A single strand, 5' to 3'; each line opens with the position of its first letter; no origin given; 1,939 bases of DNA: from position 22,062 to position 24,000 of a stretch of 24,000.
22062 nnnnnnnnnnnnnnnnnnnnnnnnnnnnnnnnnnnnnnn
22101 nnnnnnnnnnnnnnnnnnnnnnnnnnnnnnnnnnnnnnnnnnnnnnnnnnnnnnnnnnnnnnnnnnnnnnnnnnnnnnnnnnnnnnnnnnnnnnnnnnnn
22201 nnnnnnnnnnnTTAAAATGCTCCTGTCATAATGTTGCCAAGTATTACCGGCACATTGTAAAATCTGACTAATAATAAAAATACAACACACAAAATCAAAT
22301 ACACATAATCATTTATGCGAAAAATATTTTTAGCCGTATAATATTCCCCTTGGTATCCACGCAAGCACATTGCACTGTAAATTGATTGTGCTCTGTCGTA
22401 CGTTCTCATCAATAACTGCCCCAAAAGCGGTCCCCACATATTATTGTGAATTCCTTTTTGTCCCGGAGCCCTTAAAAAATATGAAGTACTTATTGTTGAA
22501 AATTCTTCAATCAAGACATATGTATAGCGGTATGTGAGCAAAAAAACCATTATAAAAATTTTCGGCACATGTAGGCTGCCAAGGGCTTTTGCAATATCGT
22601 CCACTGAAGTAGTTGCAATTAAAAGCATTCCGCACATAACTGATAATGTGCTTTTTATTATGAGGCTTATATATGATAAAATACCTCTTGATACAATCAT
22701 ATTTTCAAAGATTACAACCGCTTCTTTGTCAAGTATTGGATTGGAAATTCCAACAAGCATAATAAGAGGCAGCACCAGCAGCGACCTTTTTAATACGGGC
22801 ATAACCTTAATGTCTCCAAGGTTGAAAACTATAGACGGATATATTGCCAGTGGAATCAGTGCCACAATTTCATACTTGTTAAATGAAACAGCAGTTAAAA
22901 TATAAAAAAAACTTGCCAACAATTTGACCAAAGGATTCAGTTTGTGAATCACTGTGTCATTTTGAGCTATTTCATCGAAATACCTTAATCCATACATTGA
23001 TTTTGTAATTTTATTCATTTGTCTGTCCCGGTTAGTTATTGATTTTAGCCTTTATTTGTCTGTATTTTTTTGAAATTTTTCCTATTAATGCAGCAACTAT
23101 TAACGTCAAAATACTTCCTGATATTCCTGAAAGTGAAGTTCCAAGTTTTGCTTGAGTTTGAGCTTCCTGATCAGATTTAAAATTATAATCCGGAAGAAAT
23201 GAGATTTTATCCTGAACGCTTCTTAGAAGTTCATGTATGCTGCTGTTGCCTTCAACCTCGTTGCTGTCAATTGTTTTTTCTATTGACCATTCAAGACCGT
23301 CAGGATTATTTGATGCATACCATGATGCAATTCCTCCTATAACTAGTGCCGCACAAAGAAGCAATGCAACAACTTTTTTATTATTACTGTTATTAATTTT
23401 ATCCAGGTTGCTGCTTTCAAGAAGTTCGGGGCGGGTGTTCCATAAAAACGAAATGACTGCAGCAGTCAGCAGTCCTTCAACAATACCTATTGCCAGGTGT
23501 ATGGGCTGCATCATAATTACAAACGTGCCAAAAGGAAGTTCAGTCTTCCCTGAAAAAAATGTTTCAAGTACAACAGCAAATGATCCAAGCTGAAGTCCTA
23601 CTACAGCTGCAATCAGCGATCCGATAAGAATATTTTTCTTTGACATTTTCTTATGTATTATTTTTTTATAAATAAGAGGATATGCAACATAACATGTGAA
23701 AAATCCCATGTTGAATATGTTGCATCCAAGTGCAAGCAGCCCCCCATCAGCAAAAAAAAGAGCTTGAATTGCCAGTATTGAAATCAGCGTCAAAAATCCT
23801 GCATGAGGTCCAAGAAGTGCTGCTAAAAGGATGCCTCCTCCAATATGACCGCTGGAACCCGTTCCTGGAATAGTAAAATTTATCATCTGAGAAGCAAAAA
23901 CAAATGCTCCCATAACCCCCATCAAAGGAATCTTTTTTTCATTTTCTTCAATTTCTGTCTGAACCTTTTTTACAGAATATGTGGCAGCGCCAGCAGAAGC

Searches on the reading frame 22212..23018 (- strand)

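Call 8: search_protein_families(library=ncbifam, proteins=[window:22212-23018:-], max_evalue=0.01)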
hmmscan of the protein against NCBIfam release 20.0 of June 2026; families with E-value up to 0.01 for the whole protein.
window:22212-23018:- (268 aa): 2 families
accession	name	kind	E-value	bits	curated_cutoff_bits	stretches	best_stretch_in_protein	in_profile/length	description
TIGR02454.1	ECF_T_CbiQ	equivalog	1.7e-33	116.1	111.8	1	27-220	1-200/200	cobalt ECF transporter T component CbiQ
NF012029.0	PRK15485.1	equivalog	1.2e-08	35.2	303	1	108-227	104-224/225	energy-coupling factor ABC transporter transmembrane protein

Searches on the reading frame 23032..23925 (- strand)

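Call 8: search_protein_families(library=ncbifam, proteins=[window:23032-23925:-], max_evalue=0.01)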
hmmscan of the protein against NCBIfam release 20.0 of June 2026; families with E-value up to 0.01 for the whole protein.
window:23032-23925:- (297 aa): 17 families
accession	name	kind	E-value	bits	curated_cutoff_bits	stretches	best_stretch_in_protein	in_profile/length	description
NF005598.0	PRK07331.1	equivalog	2e-31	109.6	401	1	1-286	42-320/323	cobalt transporter CbiM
NF004902.0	PRK06265.1-1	equivalog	1.4e-29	103.3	219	1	1-174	42-208/213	cobalt transporter CbiM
NF008873.0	PRK11909.1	equivalog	2.8e-25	89.4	225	1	1-174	42-223/230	cobalt transporter CbiM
NF006184.0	PRK08319.1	equivalog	2.4e-17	63.2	180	1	1-174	44-217/224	energy-coupling factor ABC transporter permease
NF004905.0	PRK06265.1-5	equivalog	3e-15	56.9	173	1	3-172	40-200/205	cobalt transporter CbiM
TIGR00123.1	cbiM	equivalog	4.5e-11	43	184.15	1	2-170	45-213/214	cobalt ECF transporter S component CbiM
NF004908.0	PRK06265.2-3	equivalog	5e-10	39.7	205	1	2-181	39-209/211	cobalt transporter CbiM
NF004907.0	PRK06265.2-2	subfamily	2e-09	37.3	200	1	4-171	61-219/221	cobalt transporter CbiM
NF004906.0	PRK06265.2-1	equivalog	4.5e-09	36.5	205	1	7-171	49-211/212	cobalt transporter CbiM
NF004932.0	PRK06287.1-3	equivalog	1.1e-08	35.3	191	1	179-288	2-95/105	cobalt transport protein CbiN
NF004903.0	PRK06265.1-3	equivalog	2.9e-08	33.4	193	1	4-173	42-202/211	cobalt transporter CbiM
NF004909.0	PRK06265.2-5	equivalog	4.4e-08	33.4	172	1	4-170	41-195/196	cobalt transporter CbiM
NF004931.0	PRK06287.1-2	equivalog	6.4e-08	32.8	142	1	181-287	2-102/107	cobalt transport protein CbiN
NF004904.0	PRK06265.1-4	equivalog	3.2e-07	30.2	172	1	7-172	44-202/206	cobalt transporter CbiM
NF004934.0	PRK06287.1-5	equivalog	4.3e-06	26.8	115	1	180-285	3-96/99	cobalt transport protein CbiN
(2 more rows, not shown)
